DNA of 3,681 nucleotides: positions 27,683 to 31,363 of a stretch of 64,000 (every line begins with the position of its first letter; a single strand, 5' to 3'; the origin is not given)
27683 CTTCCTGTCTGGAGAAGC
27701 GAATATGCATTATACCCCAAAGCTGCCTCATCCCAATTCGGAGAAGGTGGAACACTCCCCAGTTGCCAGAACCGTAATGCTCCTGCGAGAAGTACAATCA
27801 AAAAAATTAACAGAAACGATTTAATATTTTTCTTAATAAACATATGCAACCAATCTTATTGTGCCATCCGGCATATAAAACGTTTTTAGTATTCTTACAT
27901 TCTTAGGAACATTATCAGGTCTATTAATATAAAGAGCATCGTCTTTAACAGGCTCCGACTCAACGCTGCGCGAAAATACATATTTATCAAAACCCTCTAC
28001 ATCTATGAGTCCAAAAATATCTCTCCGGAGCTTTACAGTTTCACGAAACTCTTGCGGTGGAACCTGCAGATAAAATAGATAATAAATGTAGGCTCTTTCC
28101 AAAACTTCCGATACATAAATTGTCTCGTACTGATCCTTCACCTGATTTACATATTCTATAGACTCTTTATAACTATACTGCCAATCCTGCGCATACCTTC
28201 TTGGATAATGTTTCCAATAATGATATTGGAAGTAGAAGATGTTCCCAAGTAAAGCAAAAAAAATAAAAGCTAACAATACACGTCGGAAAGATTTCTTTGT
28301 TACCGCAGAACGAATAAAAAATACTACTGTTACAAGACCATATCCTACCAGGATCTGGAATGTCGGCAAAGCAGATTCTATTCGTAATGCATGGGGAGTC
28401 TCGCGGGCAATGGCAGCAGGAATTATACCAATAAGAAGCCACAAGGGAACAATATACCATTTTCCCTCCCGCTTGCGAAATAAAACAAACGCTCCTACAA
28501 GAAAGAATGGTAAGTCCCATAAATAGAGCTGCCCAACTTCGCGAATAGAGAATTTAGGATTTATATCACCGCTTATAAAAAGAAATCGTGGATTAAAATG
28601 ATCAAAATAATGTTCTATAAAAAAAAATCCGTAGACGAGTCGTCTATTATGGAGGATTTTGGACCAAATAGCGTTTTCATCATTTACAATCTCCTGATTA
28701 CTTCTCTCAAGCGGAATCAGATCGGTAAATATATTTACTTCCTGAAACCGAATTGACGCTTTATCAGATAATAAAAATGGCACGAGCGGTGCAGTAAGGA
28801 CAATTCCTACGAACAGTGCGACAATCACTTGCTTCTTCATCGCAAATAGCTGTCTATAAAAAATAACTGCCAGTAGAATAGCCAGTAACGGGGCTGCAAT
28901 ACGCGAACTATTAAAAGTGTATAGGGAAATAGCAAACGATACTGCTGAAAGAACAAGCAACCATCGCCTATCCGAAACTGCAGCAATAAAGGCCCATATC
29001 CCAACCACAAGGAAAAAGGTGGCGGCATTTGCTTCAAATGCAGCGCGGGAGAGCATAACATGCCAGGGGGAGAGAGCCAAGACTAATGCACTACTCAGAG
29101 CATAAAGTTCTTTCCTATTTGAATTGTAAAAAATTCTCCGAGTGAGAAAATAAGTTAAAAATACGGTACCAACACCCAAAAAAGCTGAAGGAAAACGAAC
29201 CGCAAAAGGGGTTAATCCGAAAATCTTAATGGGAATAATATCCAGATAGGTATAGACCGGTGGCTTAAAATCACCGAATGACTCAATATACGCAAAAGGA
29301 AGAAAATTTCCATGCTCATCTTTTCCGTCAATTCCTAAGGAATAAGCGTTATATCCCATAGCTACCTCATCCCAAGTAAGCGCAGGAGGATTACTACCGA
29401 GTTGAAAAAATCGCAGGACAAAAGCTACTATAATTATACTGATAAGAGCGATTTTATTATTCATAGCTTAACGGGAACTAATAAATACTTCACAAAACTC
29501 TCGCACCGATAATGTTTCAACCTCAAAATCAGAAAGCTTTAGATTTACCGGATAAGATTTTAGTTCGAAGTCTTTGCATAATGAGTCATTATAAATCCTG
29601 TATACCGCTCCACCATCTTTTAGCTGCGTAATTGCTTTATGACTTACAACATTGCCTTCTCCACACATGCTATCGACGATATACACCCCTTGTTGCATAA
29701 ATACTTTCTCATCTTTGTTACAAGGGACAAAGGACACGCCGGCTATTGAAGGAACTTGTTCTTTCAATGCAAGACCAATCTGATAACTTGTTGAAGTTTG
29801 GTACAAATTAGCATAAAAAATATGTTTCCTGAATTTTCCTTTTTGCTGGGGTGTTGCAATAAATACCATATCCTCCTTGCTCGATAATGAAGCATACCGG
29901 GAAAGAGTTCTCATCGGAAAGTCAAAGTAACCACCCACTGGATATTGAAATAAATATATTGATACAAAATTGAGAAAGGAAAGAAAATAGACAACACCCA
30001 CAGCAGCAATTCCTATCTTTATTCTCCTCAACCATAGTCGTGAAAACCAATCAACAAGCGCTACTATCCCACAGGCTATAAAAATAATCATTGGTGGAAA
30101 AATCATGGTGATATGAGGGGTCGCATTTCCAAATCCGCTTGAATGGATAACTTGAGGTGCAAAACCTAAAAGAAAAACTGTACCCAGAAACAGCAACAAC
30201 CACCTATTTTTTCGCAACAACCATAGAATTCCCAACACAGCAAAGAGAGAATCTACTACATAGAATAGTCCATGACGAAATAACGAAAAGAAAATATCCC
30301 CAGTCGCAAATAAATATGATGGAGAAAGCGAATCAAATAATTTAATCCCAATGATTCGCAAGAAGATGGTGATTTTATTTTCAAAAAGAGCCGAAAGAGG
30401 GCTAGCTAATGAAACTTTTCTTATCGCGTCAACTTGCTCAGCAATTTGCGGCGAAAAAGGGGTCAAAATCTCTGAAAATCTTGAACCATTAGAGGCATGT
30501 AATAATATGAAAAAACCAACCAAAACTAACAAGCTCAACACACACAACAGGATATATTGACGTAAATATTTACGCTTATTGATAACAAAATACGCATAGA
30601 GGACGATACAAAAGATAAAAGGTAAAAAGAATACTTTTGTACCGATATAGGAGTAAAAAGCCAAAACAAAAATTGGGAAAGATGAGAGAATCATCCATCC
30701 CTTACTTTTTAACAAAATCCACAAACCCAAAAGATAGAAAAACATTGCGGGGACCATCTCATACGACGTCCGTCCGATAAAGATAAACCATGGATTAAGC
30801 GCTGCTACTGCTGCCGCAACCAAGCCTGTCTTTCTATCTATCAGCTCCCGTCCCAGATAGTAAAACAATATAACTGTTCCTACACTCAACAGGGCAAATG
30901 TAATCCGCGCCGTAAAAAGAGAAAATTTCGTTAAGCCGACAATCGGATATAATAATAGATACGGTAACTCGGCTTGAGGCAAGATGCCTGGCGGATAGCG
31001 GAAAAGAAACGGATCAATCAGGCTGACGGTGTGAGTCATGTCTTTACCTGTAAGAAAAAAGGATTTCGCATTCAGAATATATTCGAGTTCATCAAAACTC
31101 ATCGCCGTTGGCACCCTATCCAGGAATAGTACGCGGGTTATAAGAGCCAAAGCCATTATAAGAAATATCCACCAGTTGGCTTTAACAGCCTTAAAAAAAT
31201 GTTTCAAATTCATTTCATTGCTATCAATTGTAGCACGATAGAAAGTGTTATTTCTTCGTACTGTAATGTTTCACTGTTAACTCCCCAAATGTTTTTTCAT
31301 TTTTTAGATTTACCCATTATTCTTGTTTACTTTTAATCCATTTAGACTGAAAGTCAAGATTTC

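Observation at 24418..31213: Four consecutive GT39/ArnT-like paralogs (family B) in tandem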

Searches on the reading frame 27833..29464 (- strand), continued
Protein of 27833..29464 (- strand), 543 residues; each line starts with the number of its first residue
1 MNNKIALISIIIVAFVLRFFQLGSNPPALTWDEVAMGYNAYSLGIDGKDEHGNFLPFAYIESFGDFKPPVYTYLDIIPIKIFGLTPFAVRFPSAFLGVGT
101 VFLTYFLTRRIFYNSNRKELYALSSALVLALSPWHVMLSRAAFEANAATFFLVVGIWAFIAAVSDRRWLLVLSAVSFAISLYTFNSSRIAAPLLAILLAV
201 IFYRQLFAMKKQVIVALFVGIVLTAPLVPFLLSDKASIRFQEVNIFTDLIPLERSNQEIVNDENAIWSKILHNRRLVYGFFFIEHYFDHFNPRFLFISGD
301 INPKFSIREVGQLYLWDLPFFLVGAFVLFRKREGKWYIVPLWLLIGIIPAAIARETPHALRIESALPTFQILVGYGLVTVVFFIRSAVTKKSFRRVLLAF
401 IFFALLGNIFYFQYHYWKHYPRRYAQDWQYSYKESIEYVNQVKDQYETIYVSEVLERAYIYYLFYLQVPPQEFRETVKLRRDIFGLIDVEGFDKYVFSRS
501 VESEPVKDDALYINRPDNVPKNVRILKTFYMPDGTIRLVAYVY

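Call 40: fold_search(model_id=the predicted structure, library=pdb)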
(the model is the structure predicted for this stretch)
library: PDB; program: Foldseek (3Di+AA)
matches with E <= 10: 216; with E <= 0.001: 30
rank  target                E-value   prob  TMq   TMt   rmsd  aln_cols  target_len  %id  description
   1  5ezm                  3.8e-08  1.00  0.58  0.58  10.6       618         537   14  Crystal Structure of ArnT from Cupriavidus metallidurans in the apo state (released 2016-02-17)
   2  6s7o_A                4.4e-08  1.00  0.54  0.46  12.5       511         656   12  Cryo-EM structure of human oligosaccharyltransferase complex OST-A (released 2019-12-18)
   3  7e9s_A                5.4e-08  1.00  0.48  0.32  12.7       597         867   14  Archaeal oligosaccharyltransferase AglB from Archaeoglobus fulgidus in complex with an inhibitory peptide and a dolich (released 2021-09-08)
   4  6s7t_A                8.7e-08  1.00  0.52  0.41  12.3       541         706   12  Cryo-EM structure of human oligosaccharyltransferase complex OST-B (released 2019-12-18)
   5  8agc_A                9.1e-08  1.00  0.54  0.44  12.0       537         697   13  Structure of yeast oligosaccharylransferase complex with lipid-linked oligosaccharide and non-acceptor peptide bound (released 2022-12-07)
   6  8b6l_I                9.9e-08  1.00  0.54  0.44  12.8       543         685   13  Subtomogram average of the human Sec61-TRAP-OSTA-translocon (released 2022-12-07)
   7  5f15                  1.1e-07  1.00  0.54  0.54  10.8       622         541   15  Crystal Structure of ArnT from Cupriavidus metallidurans bound to Undecaprenyl phosphate (released 2016-02-17)
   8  8pn9_A                1.2e-07  1.00  0.56  0.47  12.0       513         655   13  Structure of human oligosaccharyltransferase OST-A complex bound to NGI-1 (released 2024-05-08)
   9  6gxc_A                2.0e-07  1.00  0.50  0.40  12.5       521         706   14  Bacterial oligosaccharyltransferase PglB in complex with an inhibitory peptide and a reactive lipid-linked oligosaccha (released 2018-11-14)
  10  5gmy_A                3.5e-07  1.00  0.47  0.32  13.1       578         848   13  Crystal structure of the Archaeoglobus fulgidus oligosaccharyltransferase (O29867_ARCFU) tethered with an acceptor pep (released 2017-02-01)
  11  3waj                  4.5e-07  1.00  0.46  0.34  12.7       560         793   13  Crystal structure of the Archaeoglobus fulgidus oligosaccharyltransferase (O29867_ARCFU) complex with Zn and sulfate (released 2013-10-30)
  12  3wak                  5.1e-07  1.00  0.48  0.33  12.3       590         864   15  Crystal structure of the Archaeoglobus fulgidus oligosaccharyltransferase (O29867_ARCFU) in the apo form (released 2013-10-30)
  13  9n9j_I                5.6e-07  1.00  0.54  0.43  12.5       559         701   14  Structure of a GRP94 folding intermediate engaged with a CCDC134- and FKBP11-bound secretory translocon (released 2025-11-19)
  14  5ogl_A                6.4e-07  1.00  0.50  0.40  12.6       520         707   13  Structure of bacterial oligosaccharyltransferase PglB in complex with an acceptor peptide and an lipid-linked oligosac (released 2017-10-25)
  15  8age_A                1.1e-06  1.00  0.52  0.45  11.8       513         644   13  Structure of yeast oligosaccharylransferase complex with acceptor peptide bound (released 2022-12-07)
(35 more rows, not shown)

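Call 51: find_related_loci(query=A1, collection=genome_contigs, flank=8000)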
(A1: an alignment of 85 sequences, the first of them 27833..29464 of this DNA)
Query A1 (543 aa) in genome_contigs; peptide patterns used: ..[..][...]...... (x = any residue, [..] = any of these).
600 stretches matched a pattern (row limit reached: there are more); 600 encode a relative of the query (tblastn E <= 1e-3); the best 80 are kept; 80 distinct loci.
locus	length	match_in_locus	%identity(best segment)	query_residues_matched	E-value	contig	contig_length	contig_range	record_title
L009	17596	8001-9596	60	10-541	0e+0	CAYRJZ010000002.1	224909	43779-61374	MAG TPA_asm: uncultured Gammaproteobacteria bacterium isolate SRP170004_co1_576 genome assembly, contig: NODE_54_length_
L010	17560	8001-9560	56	18-542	0e+0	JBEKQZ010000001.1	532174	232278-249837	MAG: Candidatus Levyibacteriota bacterium isolate SPRUCE 49 SPRUCE_49_1, whole genome shotgun sequence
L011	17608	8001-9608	57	3-543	0e+0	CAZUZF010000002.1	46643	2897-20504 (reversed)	MAG TPA_asm: uncultured Gammaproteobacteria bacterium isolate binchicken_co38_1268 genome assembly, contig: NODE_1679_le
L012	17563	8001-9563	56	17-542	0e+0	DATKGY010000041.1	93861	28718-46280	MAG TPA_asm: Patescibacteria group bacterium isolate SMAG_U14563 k141_66149, whole genome shotgun sequence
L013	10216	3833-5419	54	8-542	0e+0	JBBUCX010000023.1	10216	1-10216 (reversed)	MAG: Patescibacteria group bacterium isolate H51-bin115_1 H51_bin115_1_000000000023, whole genome shotgun sequence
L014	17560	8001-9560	56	18-541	0e+0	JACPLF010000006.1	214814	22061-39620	MAG: Candidatus Levyibacteriota bacterium isolate NC_groundwater_514_Ag_S-0.1um_37_12 S35_SO-1_scaffold_96964, whole gen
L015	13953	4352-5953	55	7-542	0e+0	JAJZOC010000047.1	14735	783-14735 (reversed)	MAG: bacterium isolate MAS4.bin4 NODE_4698_length_14735_cov_2.742128, whole genome shotgun sequence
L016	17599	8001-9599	56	14-543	0e+0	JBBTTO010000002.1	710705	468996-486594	MAG: Patescibacteria group bacterium isolate H52-bin062_1 H52_bin062_1_000000000002, whole genome shotgun sequence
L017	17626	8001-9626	54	2-542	0e+0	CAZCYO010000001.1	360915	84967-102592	MAG TPA_asm: uncultured Gammaproteobacteria bacterium isolate SRP278252_co1_715 genome assembly, contig: NODE_11_length_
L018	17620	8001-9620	54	7-541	0e+0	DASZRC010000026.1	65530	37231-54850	MAG TPA_asm: Patescibacteria group bacterium isolate SMAG_U6014 k141_752773, whole genome shotgun sequence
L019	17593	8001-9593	55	17-542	0e+0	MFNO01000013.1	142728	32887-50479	MAG: Candidatus Levybacteria bacterium RIFCSPHIGHO2_01_FULL_38_26 rifcsphigho2_01_scaffold_197, whole genome shotgun seq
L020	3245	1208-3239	54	2-543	0e+0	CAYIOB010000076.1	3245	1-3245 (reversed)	MAG TPA_asm: uncultured Gammaproteobacteria bacterium isolate ERP119705_co25_644 genome assembly, contig: NODE_51602_len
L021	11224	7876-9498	55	1-542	0e+0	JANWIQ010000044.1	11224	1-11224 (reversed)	MAG: Candidatus Paceibacterota bacterium isolate CRAIB_MAG45 c_000000049279, whole genome shotgun sequence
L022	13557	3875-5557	54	7-541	0e+0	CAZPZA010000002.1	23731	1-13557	MAG TPA_asm: uncultured Gammaproteobacteria bacterium isolate binchicken_co21_463 genome assembly, contig: NODE_1004_len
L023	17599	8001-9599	53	3-542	0e+0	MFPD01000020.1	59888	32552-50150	MAG: Candidatus Levybacteria bacterium RIFCSPLOWO2_02_FULL_37_18 rifcsplowo2_02_scaffold_660, whole genome shotgun seque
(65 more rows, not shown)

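Call 79: search_protein_representatives(alignment_id=A1)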
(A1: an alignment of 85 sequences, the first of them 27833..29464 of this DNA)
Query: 85 sequences, 543 profile positions. Proteins with E-value up to 0.001 (for the whole library): 51723; up to 1e-10: 20177; up to 1e-30: 7876. The best 150 are listed.
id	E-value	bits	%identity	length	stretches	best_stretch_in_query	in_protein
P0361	8.6e-209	711.2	-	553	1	4-540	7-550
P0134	5.8e-196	668.8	-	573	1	3-541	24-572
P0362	2.0e-193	660.5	-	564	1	4-540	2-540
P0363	3.8e-185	633.1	-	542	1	4-541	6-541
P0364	2.2e-184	630.6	-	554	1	4-540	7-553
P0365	2.8e-184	630.3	-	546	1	3-541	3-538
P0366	1.8e-183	627.6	-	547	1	4-541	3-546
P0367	2.7e-183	627.0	-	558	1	4-540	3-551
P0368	8.1e-182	622.2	-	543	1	3-541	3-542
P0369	1.2e-180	618.3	-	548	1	7-542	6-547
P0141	2.3e-180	617.4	-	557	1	6-541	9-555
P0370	5.8e-180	616.0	-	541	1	4-542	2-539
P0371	2.2e-179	614.1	-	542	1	4-539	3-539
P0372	1.2e-178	611.7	-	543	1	5-542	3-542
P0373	1.5e-178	611.4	-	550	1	7-540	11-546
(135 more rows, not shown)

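Call 82: find_encoding_contigs(protein=P0002, flank=10000, max_places=2)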
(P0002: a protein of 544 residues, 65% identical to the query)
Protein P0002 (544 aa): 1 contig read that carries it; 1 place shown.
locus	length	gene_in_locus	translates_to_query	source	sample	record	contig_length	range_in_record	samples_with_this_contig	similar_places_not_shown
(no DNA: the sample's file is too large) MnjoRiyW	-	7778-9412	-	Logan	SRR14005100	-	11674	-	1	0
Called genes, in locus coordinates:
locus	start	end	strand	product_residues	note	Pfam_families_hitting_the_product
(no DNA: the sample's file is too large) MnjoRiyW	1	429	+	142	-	?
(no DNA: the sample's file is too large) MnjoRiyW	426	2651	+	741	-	PF09586:YfhO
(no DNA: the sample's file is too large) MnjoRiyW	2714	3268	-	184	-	-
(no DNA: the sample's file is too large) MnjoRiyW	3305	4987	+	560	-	PF10131:PTPS_related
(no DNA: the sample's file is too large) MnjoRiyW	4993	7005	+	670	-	-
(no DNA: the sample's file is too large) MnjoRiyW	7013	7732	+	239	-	PF00535:Glycos_transf_2, PF10111:Glyco_tranf_2_2, PF13641:Glyco_tranf_2_3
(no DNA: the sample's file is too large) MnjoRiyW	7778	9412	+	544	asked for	PF02366:PMT, PF13231:PMT_2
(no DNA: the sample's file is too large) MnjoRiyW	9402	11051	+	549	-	PF02366:PMT (weak), PF13231:PMT_2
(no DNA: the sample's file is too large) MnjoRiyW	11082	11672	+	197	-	?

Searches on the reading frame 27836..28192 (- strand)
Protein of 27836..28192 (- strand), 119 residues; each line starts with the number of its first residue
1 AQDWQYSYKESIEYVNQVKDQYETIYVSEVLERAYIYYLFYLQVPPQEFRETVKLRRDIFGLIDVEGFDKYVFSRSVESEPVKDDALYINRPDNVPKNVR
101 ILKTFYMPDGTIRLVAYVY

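Call 61: predict_structure(alignment_id=A3)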
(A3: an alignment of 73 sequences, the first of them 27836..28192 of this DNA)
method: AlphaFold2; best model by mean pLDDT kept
length: 119 residues; sequences in the alignment: 73
mean_pLDDT: 94.3   pTM: 0.87
mean pLDDT of the five models: 94.3, 94.0, 93.8, 93.7, 93.4
residues with pLDDT >= 90: 107; 70-90: 10; 50-70: 1; < 50: 1
segments of 3 or more residues with pLDDT < 50: none
pLDDT, mean of each block of 10 residues (from residue 1): 76 98 96 93 97 96 96 96 97 96 95 96
secondary structure, 60 per line:
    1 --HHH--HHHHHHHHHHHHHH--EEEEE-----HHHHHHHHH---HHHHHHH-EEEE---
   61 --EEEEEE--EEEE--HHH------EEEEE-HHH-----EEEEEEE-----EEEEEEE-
elements in order: H8-21 E24-28 H34-42 H46-52 E54-57 E63-68 E71-74 E86-90 E100-106 E112-118

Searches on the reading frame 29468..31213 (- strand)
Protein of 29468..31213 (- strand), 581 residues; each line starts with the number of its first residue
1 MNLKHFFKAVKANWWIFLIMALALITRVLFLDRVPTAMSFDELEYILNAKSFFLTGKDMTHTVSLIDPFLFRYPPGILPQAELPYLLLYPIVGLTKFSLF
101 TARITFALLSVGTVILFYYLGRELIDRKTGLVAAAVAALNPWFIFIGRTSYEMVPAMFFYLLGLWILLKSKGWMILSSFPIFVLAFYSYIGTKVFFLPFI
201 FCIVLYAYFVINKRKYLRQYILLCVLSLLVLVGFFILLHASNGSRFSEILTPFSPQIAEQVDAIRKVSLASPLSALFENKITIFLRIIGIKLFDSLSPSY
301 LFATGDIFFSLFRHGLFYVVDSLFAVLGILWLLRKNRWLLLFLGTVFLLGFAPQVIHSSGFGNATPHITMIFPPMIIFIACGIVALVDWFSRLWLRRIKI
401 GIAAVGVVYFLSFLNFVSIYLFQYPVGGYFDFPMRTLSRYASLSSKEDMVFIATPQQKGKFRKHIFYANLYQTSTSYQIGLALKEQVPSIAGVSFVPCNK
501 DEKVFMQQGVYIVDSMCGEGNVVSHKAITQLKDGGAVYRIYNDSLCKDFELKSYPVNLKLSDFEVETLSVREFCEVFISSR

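Call 5: search_protein_families(library=pfam, proteins=[window:29468-31213:-], max_evalue=0.01)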
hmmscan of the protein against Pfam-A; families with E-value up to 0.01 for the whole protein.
window:29468-31213:- (581 aa): 1 family
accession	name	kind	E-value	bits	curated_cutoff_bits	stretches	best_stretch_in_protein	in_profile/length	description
PF13231.12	PMT_2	-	0.00084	20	26.1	1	93-233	15-153/160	Dolichyl-phosphate-mannose-protein mannosyltransferase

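Call 9: search_protein_families(library=ncbifam, proteins=[window:29468-31213:-], max_evalue=0.01)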
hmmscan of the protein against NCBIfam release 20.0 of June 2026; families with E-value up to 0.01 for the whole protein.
window:29468-31213:- (581 aa): 1 family
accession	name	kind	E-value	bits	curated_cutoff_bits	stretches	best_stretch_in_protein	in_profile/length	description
TIGR04154.1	archaeo_STT3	subfamily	0.0002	19.9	450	1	101-145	97-141/831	oligosaccharyl transferase, archaeosortase A system-associated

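Call 23: find_homologous_proteins(query=window:29468-31213:-)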
Query window:29468-31213:- (581 aa): 198 proteins with E <= 0.001 among 8000 candidates; the best 120 are listed.
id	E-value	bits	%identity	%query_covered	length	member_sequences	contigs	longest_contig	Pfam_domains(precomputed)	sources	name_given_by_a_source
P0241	0.0e+0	1286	100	100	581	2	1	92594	-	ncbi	-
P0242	1.2e-158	548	48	96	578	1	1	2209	PF13231.13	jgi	jgi:4-amino-4-deoxy-L-arabinose transferase-like glycosyltransferase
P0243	1.7e-154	534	46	97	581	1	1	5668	PF13231.13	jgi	jgi:4-amino-4-deoxy-L-arabinose transferase-like glycosyltransferase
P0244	6.6e-150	519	46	100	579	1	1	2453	-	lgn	-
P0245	7.1e-150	519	44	97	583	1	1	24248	PF13231.13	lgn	-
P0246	4.6e-149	516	44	97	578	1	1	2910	PF13231.13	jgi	jgi:4-amino-4-deoxy-L-arabinose transferase-like glycosyltransferase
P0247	5.3e-149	516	45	95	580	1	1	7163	PF13231.13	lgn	-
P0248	1.4e-148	514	45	97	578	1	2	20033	PF13231.13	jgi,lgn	jgi:4-amino-4-deoxy-L-arabinose transferase-like glycosyltransferase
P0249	5.7e-148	512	45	97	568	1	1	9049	-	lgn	-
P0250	9.1e-148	512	45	97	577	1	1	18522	PF13231.13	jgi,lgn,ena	-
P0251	1.8e-147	511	46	97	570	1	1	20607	-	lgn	-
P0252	1.2e-146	508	45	97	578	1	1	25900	-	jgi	-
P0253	3.4e-146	507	46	97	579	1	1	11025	PF13231.13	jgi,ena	jgi:4-amino-4-deoxy-L-arabinose transferase-like glycosyltransferase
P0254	4.6e-146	506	45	97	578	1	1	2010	PF13231.13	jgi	jgi:4-amino-4-deoxy-L-arabinose transferase-like glycosyltransferase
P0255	1.3e-145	505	44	96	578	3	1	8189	PF13231.13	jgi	jgi:4-amino-4-deoxy-L-arabinose transferase-like glycosyltransferase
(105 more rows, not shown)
